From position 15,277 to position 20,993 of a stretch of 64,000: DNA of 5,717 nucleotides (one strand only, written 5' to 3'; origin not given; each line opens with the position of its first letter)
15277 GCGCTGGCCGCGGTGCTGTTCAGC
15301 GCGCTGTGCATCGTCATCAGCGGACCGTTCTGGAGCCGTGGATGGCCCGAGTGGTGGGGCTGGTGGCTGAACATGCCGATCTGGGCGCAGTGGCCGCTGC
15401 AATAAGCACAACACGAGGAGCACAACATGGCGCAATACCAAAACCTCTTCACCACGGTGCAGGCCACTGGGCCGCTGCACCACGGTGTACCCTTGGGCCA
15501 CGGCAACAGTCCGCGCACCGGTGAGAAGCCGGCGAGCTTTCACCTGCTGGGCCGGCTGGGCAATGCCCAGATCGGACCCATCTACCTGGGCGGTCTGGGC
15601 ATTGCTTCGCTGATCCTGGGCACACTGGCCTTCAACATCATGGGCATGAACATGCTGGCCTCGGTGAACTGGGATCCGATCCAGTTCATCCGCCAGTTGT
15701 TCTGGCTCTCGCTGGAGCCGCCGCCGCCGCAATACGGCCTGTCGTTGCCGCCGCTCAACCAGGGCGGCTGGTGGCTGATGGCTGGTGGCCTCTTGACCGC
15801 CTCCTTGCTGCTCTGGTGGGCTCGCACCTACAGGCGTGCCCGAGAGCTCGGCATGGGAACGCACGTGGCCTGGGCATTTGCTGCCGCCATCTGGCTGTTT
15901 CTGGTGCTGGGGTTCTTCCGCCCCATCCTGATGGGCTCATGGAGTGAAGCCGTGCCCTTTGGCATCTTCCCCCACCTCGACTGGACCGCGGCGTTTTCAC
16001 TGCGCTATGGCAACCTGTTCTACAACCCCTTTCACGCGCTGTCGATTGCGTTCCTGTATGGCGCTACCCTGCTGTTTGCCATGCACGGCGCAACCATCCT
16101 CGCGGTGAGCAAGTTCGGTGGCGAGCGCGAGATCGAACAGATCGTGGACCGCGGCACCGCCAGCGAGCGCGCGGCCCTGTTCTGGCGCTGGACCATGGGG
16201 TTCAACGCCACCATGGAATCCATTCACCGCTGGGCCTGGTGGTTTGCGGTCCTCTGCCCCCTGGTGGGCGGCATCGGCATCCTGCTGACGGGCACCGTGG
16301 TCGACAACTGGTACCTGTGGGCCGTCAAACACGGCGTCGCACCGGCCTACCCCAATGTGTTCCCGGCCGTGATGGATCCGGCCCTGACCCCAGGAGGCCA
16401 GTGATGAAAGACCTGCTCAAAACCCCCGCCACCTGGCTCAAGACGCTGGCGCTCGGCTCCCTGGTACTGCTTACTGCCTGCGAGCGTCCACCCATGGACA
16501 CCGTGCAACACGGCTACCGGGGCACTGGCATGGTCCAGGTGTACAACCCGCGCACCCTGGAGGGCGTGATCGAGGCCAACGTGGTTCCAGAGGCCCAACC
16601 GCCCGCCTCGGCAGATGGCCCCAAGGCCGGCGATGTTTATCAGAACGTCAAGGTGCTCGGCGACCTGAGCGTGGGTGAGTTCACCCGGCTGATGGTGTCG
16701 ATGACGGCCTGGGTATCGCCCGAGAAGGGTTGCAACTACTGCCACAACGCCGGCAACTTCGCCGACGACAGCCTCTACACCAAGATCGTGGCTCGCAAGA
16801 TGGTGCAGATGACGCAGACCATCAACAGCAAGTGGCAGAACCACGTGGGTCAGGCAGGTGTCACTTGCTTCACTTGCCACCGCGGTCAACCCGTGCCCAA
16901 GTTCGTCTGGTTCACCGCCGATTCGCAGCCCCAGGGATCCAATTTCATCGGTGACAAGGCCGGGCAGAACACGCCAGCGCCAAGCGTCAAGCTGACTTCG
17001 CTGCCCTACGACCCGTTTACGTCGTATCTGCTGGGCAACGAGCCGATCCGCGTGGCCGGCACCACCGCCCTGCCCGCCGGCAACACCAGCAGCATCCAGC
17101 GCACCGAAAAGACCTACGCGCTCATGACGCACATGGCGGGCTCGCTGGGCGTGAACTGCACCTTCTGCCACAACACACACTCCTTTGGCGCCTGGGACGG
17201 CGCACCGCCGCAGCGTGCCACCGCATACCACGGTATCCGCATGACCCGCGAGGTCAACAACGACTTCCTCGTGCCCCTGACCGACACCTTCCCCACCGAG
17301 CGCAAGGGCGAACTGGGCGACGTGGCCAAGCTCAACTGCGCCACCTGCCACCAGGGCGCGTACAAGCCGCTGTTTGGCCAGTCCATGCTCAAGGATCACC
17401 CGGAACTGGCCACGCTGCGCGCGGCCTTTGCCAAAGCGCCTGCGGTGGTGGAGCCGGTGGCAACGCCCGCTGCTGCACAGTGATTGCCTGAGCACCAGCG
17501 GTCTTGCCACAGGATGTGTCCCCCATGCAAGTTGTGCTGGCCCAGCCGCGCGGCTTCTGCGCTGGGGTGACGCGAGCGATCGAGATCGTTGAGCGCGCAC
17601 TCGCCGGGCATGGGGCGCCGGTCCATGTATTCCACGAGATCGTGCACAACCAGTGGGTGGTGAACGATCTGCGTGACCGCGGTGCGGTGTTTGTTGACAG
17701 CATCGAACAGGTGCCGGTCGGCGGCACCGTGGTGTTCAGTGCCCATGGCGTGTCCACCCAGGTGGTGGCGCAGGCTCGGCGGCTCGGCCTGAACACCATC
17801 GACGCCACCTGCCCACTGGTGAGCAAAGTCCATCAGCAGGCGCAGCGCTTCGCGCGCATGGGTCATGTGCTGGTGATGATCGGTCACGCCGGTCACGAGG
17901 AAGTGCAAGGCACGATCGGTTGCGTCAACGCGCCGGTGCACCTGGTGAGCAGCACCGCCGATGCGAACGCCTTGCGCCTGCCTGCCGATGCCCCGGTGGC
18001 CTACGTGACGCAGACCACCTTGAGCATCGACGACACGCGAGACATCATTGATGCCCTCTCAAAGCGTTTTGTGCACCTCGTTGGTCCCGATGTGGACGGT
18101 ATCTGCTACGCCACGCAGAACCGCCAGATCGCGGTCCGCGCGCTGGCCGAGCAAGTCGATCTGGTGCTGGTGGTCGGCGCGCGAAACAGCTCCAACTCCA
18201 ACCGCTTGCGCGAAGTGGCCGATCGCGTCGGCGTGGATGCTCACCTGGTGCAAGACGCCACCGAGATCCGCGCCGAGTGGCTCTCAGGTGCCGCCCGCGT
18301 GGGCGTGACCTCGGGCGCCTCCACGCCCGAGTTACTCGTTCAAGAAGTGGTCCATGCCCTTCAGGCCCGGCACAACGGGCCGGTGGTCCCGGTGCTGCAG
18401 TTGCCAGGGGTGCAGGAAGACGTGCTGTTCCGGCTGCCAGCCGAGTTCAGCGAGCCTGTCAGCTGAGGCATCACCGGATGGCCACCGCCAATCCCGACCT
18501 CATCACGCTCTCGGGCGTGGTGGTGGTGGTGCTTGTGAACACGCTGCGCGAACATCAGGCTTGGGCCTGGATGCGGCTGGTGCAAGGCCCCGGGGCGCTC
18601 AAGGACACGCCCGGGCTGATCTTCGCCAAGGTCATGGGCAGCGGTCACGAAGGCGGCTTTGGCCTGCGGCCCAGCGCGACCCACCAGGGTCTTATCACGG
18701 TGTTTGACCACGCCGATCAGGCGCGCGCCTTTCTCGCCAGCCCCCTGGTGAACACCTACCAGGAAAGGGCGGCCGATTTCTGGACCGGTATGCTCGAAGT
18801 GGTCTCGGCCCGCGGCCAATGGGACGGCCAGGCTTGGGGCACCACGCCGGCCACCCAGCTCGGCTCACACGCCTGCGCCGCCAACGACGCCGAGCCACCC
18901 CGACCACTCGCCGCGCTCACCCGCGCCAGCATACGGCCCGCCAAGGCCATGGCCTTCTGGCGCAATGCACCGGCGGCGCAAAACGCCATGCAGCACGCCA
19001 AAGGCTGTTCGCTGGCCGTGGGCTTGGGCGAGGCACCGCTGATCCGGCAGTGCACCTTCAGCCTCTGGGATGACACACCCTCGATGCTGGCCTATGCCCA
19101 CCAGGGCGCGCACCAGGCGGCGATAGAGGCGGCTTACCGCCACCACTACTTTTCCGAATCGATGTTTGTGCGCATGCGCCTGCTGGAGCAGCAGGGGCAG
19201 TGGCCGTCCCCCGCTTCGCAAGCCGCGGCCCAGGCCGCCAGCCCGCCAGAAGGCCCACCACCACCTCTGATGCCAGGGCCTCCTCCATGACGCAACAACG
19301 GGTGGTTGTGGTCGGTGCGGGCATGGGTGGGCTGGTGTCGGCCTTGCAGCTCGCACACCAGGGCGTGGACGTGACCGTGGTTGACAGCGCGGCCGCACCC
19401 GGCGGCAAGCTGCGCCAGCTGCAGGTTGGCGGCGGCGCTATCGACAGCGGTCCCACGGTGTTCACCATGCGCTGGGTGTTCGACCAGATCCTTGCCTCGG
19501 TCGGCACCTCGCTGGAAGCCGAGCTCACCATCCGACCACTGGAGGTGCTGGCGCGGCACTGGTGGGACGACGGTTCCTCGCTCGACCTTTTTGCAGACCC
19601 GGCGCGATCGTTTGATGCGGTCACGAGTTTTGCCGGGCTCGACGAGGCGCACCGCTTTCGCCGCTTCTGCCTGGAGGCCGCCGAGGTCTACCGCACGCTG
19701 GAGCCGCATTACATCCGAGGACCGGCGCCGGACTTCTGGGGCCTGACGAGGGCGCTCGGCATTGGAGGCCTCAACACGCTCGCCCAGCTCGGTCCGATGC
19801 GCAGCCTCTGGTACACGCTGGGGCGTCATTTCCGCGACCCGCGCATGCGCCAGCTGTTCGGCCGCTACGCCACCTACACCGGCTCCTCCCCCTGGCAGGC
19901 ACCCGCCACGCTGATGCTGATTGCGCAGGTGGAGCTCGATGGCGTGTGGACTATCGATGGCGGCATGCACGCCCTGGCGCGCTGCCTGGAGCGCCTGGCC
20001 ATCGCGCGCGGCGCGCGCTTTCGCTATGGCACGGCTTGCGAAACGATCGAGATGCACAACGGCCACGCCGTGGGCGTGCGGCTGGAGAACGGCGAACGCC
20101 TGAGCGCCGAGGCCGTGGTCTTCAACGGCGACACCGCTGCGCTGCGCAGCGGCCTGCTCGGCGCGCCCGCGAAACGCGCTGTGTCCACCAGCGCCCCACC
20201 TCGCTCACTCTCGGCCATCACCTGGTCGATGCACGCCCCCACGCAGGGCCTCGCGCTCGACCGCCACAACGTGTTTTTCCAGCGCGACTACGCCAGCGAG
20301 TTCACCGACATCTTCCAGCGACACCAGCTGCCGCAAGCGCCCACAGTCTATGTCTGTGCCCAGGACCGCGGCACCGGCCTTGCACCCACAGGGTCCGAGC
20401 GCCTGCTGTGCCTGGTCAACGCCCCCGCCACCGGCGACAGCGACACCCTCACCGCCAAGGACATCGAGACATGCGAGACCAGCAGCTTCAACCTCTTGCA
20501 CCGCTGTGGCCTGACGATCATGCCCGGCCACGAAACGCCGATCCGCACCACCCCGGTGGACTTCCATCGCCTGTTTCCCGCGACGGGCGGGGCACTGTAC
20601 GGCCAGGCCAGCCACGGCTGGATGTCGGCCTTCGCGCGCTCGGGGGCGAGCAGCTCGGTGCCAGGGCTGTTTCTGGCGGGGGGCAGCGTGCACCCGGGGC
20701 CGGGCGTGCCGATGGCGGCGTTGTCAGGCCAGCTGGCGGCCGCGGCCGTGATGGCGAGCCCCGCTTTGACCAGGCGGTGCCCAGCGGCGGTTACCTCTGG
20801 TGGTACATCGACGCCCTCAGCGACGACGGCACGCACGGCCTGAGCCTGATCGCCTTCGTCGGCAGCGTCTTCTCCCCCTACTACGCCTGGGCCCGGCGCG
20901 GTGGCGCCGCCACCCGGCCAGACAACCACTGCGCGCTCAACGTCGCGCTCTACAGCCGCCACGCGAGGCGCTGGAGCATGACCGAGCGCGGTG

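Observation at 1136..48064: The whole 46-kb photosynthesis gene cluster sits between hpnC and hpnD-hpnE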

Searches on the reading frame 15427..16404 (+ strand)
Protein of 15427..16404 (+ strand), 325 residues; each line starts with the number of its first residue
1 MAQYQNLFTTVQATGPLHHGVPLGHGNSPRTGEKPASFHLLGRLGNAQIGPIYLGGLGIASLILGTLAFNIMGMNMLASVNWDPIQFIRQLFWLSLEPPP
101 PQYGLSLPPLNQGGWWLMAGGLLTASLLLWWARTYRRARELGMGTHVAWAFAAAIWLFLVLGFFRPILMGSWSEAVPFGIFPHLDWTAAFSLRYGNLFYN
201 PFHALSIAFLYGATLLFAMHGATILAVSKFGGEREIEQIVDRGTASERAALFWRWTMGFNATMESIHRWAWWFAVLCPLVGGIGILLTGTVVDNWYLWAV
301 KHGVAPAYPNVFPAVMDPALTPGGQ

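Call 7: search_protein_families(library=ncbifam, max_evalue=1e-20, proteins=[window:15427-16404:+])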
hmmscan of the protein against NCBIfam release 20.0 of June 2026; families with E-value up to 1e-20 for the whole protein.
window:15427-16404:+ (325 aa): 3 families
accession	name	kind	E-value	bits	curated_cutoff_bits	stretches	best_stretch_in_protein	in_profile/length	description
TIGR01115.1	pufM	equivalog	1e-163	543.8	364.25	1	1-306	1-305/305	photosynthetic reaction center subunit M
NF011075.0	PRK14505.1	equivalog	9.3e-75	252.1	904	1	43-310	364-632/643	bifunctional photosynthetic reaction center subunit L/M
TIGR01157.1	pufL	equivalog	3.4e-38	131.4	266.2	1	66-298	5-229/239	photosynthetic reaction center subunit L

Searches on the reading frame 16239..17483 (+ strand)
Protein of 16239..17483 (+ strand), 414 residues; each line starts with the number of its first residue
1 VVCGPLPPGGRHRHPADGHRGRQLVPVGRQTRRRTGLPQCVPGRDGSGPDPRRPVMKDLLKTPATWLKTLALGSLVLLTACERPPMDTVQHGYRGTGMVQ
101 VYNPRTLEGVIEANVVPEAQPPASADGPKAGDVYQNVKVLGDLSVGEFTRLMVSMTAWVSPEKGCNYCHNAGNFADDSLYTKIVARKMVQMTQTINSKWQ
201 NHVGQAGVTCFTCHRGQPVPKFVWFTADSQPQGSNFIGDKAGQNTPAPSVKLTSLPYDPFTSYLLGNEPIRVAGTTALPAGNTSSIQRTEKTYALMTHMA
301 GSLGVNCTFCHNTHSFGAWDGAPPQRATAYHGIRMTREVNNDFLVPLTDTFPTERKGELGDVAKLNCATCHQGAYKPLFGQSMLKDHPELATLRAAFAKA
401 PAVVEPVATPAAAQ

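Call 8: search_protein_families(library=ncbifam, max_evalue=1e-20, proteins=[window:16239-17483:+])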
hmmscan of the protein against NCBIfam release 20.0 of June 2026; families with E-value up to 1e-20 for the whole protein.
window:16239-17483:+ (414 aa): 2 families
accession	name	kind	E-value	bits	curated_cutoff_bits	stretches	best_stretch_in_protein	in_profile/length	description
NF040706.1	photo_cyt_PufC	equivalog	1.1e-144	481.7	150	1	82-391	1-312/312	photosynthetic reaction center cytochrome PufC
NF033196.2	c_type_nonphoto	exception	1.8e-28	98.5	70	0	135-220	1-97/98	c-type cytochrome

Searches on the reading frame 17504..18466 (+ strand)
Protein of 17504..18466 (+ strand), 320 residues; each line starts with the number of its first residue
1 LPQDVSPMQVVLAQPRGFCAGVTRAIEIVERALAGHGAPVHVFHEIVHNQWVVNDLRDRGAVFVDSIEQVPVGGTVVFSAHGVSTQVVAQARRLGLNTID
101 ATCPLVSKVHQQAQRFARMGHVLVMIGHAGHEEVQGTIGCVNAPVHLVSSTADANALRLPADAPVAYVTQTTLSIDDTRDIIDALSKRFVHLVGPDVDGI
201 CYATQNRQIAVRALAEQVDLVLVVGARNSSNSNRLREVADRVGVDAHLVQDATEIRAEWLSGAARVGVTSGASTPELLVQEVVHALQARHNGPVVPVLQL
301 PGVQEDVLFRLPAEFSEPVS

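Call 8: search_protein_families(library=ncbifam, max_evalue=1e-20, proteins=[window:17504-18466:+])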
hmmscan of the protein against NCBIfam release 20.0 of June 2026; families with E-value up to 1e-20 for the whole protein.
window:17504-18466:+ (320 aa): 8 families
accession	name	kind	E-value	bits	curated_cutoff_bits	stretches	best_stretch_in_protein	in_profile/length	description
NF002188.0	PRK01045.1-2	equivalog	4.5e-129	430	420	1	8-316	1-308/315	4-hydroxy-3-methylbut-2-enyl diphosphate reductase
NF002190.0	PRK01045.1-4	subfamily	6.1e-123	409.8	389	1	6-315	5-315/321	4-hydroxy-3-methylbut-2-enyl diphosphate reductase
NF002189.0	PRK01045.1-3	equivalog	2.4e-115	384.9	444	1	8-316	14-320/326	4-hydroxy-3-methylbut-2-enyl diphosphate reductase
TIGR00216.1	ispH_lytB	equivalog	3e-94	315.4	187.85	1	10-288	2-281/282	4-hydroxy-3-methylbut-2-enyl diphosphate reductase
NF002187.0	PRK01045.1-1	equivalog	8.3e-75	251.5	276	1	8-290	1-279/282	4-hydroxy-3-methylbut-2-enyl diphosphate reductase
NF000907.0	PRK00087.1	equivalog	6.8e-70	236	624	1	8-288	1-277/671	bifunctional 4-hydroxy-3-methylbut-2-enyl diphosphate reductase/30S ribosomal protein S1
NF009024.0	PRK12360.1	equivalog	2.1e-57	194.6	387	1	8-287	1-279/281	4-hydroxy-3-methylbut-2-enyl diphosphate reductase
NF009911.0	PRK13371.1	equivalog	5.2e-37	127.8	440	0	7-154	54-207/405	4-hydroxy-3-methylbut-2-enyl diphosphate reductase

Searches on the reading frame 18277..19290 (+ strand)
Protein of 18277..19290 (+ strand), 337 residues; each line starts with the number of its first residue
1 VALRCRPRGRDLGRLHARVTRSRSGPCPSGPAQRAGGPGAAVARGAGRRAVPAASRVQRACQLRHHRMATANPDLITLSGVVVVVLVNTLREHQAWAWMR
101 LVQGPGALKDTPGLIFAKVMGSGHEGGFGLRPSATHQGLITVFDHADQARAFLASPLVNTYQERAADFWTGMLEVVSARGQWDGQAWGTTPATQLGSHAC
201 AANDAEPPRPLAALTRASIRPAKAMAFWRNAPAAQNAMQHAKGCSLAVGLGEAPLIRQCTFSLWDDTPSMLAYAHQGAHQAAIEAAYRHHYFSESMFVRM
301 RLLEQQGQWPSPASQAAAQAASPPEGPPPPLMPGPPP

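Call 8: search_protein_families(library=ncbifam, max_evalue=1e-20, proteins=[window:18277-19290:+])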
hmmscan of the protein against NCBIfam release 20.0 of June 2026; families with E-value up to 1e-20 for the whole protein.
window:18277-19290:+ (337 aa): 1 family
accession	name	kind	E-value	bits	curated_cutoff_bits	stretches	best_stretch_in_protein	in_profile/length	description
NF045923.1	SpheroidMoxCrtARhod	equivalog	7.8e-47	159.5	300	1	92-310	15-224/226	spheroidene monooxygenase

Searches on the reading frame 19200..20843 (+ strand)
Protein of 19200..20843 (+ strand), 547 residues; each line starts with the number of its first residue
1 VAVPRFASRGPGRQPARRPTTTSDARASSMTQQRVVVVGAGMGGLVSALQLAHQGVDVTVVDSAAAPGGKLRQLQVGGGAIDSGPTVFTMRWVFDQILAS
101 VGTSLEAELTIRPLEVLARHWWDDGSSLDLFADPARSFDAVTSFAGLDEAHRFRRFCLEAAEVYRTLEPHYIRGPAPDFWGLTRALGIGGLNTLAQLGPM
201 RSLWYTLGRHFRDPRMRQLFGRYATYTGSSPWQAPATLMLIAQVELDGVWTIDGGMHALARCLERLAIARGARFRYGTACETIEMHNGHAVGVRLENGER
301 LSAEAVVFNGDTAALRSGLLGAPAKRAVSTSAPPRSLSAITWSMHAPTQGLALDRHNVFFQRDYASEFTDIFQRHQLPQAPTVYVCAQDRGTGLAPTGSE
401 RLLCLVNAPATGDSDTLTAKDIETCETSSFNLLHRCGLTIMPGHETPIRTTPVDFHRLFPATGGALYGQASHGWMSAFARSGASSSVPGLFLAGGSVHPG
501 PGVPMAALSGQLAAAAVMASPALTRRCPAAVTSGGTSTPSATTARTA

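Call 8: search_protein_families(library=ncbifam, max_evalue=1e-20, proteins=[window:19200-20843:+])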
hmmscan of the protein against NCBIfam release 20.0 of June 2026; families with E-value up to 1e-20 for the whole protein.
window:19200-20843:+ (547 aa): 4 families
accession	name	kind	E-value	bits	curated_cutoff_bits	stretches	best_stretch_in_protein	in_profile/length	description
NF045637.1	carotdesatCrtDProt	equivalog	9.5e-208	690.6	580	1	35-519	1-484/485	1-hydroxycarotenoid 3,4-desaturase CrtD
TIGR02734.1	crtI_fam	subfamily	9.1e-80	268.7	238.1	1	35-521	1-492/504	phytoene desaturase family protein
NF042421.1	hydcarot_desat_CrtD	equivalog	4.2e-61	206.9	500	1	34-516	3-482/487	1-hydroxycarotenoid 3,4-desaturase CrtD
NF058655.1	CrtID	equivalog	1.4e-50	172.6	640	1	35-514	1-478/478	bifunctional phytoene desaturase/3,4-desaturase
